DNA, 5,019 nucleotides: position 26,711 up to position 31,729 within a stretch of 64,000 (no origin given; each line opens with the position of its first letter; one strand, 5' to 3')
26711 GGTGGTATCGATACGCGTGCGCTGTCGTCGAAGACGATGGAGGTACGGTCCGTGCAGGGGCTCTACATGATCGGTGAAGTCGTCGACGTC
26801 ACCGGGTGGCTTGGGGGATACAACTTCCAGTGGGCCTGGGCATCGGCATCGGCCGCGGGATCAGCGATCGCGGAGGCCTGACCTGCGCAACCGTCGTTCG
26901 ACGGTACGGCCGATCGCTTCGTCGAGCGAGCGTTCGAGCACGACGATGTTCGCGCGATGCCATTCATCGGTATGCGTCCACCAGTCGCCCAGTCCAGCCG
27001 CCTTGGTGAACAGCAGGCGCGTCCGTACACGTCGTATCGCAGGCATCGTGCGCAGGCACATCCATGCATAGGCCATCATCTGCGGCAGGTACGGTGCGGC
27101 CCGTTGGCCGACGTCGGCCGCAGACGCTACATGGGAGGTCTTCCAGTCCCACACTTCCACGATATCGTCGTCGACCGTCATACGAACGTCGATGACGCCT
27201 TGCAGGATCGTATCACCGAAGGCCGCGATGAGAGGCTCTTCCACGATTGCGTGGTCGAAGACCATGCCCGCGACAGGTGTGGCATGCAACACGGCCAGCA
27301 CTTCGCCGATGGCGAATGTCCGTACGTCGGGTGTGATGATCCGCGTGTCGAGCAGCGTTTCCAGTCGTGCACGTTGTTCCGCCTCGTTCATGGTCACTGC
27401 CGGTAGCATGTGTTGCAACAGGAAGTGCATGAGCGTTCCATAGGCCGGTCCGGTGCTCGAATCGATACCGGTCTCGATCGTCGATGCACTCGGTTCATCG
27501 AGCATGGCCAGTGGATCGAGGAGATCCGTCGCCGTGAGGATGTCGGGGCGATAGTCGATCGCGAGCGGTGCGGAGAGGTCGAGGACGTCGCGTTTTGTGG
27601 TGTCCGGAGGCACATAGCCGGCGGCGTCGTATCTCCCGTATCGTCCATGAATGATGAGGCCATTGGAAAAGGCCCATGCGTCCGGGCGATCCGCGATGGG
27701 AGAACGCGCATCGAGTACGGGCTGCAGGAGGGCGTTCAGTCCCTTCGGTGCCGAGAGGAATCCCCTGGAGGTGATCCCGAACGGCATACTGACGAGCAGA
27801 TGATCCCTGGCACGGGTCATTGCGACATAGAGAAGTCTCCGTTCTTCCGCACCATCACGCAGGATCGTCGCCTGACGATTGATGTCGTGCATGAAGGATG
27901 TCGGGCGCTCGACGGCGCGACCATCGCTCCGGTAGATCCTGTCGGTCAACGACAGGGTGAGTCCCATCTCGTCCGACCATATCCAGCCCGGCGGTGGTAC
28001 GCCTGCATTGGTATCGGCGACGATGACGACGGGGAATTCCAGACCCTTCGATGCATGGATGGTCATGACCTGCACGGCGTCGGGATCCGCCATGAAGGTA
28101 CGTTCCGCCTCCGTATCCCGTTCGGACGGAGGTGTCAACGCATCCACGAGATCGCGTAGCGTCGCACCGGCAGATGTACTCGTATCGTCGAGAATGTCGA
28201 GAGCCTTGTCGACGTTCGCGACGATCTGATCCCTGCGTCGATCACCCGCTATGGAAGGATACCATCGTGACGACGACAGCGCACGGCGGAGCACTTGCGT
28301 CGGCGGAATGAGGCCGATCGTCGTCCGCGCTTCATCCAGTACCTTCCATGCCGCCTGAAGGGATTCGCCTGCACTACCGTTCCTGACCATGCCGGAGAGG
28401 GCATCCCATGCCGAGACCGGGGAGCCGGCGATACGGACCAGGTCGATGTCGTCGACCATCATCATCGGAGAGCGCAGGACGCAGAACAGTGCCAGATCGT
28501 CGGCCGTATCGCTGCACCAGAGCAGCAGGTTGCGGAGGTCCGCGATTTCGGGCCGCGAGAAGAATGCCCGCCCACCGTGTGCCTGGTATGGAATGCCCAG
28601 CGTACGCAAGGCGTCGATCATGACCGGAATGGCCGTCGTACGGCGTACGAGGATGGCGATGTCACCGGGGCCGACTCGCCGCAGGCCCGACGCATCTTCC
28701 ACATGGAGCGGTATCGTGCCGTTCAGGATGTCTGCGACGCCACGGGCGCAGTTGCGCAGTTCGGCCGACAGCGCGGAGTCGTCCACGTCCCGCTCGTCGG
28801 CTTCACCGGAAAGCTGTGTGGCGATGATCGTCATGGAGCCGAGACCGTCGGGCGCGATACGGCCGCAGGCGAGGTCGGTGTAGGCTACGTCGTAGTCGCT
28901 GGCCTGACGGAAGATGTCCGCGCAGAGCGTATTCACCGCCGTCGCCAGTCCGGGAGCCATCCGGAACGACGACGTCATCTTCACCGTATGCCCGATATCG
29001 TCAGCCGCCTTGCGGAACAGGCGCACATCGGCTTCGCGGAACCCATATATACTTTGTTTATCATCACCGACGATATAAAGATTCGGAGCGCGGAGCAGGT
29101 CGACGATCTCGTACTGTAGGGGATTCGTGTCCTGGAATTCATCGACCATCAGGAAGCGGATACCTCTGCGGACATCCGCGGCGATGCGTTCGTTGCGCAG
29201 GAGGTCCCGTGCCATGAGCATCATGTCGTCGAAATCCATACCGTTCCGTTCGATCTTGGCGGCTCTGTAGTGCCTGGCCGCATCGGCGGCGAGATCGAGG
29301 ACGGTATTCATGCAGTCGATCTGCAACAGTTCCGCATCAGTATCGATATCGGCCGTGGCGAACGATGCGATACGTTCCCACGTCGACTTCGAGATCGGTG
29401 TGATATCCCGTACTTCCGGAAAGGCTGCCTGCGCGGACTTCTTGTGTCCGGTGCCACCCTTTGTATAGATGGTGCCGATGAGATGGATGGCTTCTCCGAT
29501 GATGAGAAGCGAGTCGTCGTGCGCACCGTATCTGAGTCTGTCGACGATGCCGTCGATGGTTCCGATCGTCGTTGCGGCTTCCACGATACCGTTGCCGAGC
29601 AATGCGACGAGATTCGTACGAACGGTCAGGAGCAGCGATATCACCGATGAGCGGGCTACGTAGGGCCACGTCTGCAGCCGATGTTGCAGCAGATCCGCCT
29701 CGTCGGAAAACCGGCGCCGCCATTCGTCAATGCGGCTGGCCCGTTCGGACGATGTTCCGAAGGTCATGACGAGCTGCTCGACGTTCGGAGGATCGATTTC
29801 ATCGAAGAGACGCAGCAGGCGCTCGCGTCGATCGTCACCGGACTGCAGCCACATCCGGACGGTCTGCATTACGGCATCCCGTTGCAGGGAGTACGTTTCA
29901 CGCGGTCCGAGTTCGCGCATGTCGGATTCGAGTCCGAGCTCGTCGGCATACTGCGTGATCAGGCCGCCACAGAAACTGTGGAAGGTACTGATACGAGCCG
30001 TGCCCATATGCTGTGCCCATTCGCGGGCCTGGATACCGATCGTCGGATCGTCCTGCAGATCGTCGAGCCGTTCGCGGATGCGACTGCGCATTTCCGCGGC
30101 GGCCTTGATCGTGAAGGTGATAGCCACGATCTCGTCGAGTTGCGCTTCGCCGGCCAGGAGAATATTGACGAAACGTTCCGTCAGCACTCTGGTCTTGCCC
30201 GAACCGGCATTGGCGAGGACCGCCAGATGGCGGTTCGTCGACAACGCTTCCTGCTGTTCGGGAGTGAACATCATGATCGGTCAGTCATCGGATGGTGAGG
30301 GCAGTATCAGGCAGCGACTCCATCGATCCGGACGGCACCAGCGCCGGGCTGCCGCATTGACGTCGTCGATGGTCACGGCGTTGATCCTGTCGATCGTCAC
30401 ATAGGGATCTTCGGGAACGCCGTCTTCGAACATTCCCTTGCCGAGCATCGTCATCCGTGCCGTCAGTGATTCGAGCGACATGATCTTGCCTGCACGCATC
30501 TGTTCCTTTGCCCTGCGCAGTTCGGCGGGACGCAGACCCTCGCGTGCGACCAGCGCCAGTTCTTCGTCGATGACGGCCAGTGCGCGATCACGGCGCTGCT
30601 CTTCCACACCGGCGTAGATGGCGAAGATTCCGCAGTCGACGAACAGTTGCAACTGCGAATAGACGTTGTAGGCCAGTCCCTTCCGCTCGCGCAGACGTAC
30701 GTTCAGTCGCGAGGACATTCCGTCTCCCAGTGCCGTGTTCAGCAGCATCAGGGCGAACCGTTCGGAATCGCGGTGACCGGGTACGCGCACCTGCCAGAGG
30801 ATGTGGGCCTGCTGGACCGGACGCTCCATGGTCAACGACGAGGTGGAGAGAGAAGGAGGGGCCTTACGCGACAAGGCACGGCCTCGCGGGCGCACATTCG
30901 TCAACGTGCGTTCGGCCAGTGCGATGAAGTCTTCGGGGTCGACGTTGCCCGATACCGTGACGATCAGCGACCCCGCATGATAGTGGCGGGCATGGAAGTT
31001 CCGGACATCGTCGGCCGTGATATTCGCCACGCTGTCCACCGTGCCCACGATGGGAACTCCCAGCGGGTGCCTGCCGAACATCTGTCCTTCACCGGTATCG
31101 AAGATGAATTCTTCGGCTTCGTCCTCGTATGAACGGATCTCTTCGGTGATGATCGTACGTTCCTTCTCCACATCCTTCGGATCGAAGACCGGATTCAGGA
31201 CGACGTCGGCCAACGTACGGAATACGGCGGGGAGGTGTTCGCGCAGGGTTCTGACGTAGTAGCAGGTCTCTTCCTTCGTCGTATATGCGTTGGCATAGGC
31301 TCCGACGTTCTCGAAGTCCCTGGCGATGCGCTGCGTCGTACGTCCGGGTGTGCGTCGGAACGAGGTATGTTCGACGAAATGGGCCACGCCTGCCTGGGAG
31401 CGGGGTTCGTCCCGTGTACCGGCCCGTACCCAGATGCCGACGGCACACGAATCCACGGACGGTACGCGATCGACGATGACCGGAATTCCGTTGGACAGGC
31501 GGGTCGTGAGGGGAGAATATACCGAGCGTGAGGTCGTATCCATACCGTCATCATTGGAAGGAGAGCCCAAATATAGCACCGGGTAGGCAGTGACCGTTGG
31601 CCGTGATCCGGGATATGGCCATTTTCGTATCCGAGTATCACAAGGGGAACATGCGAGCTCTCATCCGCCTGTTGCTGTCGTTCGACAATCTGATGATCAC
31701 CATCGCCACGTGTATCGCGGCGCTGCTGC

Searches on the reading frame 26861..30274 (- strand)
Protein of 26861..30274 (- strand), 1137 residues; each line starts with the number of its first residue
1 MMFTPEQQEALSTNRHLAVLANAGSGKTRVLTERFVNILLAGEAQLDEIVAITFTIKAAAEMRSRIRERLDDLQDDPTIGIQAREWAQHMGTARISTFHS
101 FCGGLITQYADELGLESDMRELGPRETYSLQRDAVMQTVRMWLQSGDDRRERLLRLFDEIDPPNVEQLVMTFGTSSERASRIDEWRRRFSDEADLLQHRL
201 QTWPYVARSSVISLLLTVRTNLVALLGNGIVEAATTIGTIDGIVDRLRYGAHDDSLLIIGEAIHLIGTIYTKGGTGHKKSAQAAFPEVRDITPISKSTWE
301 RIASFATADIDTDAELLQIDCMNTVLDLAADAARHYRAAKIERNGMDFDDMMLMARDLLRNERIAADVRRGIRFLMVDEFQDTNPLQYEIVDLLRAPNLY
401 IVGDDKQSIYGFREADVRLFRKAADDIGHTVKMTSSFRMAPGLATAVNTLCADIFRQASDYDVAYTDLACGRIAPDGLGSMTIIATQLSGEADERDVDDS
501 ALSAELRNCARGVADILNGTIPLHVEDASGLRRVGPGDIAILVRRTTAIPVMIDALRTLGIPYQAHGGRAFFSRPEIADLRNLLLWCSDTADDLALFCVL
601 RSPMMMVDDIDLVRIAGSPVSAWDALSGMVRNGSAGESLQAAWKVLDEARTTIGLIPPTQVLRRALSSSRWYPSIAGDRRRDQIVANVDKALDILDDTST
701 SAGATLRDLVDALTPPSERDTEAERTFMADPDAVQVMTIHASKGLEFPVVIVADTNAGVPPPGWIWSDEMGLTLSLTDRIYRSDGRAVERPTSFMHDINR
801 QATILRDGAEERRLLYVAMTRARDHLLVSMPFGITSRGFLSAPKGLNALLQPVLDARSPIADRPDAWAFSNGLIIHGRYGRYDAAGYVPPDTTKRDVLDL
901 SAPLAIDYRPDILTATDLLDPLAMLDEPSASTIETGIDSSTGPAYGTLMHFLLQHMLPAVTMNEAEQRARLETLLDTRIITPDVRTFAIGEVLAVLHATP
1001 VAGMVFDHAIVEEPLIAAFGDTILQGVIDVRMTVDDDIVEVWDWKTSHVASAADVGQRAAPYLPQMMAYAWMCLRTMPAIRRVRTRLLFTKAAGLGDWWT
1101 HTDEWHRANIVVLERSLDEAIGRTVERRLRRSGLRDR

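Call 11: search_protein_families(library=pfam, proteins=[window:26861-30274:-], max_evalue=0.001)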
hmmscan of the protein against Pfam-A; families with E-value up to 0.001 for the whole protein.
window:26861-30274:- (1137 aa): 5 families
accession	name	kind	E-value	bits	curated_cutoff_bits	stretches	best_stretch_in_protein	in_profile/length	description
PF00580.27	UvrD-helicase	-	5.7e-57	193.9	23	1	4-426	2-269/271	UvrD/REP helicase N-terminal domain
PF13361.12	UvrD_C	-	1.5e-25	90.8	25.6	2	684-830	237-347/350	UvrD-like helicase C-terminal domain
PF13245.12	AAA_19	-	1.9e-16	60.9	25.1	1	8-413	2-134/134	AAA domain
PF13538.12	UvrD_C_2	-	2.1e-11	43.9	27.4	2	736-757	4-25/52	UvrD-like helicase C-terminal domain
PF01443.25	Viral_helicase1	-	0.0001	22.7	21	0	372-415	60-104/228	Viral superfamily 1 RNA helicase core domain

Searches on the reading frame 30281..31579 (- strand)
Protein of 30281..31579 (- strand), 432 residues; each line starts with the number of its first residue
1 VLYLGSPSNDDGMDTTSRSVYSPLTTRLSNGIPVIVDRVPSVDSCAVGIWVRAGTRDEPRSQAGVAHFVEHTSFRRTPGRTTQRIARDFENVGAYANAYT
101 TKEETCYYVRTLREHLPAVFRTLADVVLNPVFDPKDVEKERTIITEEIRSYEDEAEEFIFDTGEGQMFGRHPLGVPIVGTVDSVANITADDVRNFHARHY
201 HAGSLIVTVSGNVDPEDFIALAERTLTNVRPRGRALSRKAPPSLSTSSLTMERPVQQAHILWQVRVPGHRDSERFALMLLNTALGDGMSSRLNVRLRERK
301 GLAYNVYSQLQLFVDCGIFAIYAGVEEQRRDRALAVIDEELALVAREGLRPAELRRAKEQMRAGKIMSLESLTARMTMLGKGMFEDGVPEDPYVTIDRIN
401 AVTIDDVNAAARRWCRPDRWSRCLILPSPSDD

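Call 11: search_protein_families(library=pfam, proteins=[window:30281-31579:-], max_evalue=0.001)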
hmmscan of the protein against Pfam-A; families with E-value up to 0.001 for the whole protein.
window:30281-31579:- (432 aa): 2 families
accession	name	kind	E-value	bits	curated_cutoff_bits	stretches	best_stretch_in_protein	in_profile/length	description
PF05193.26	Peptidase_M16_C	-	1.2e-37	130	23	1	186-361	1-181/181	Peptidase M16 inactive domain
PF00675.25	Peptidase_M16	-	2.1e-34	119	22.3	1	35-180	3-148/149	Insulinase (Peptidase family M16)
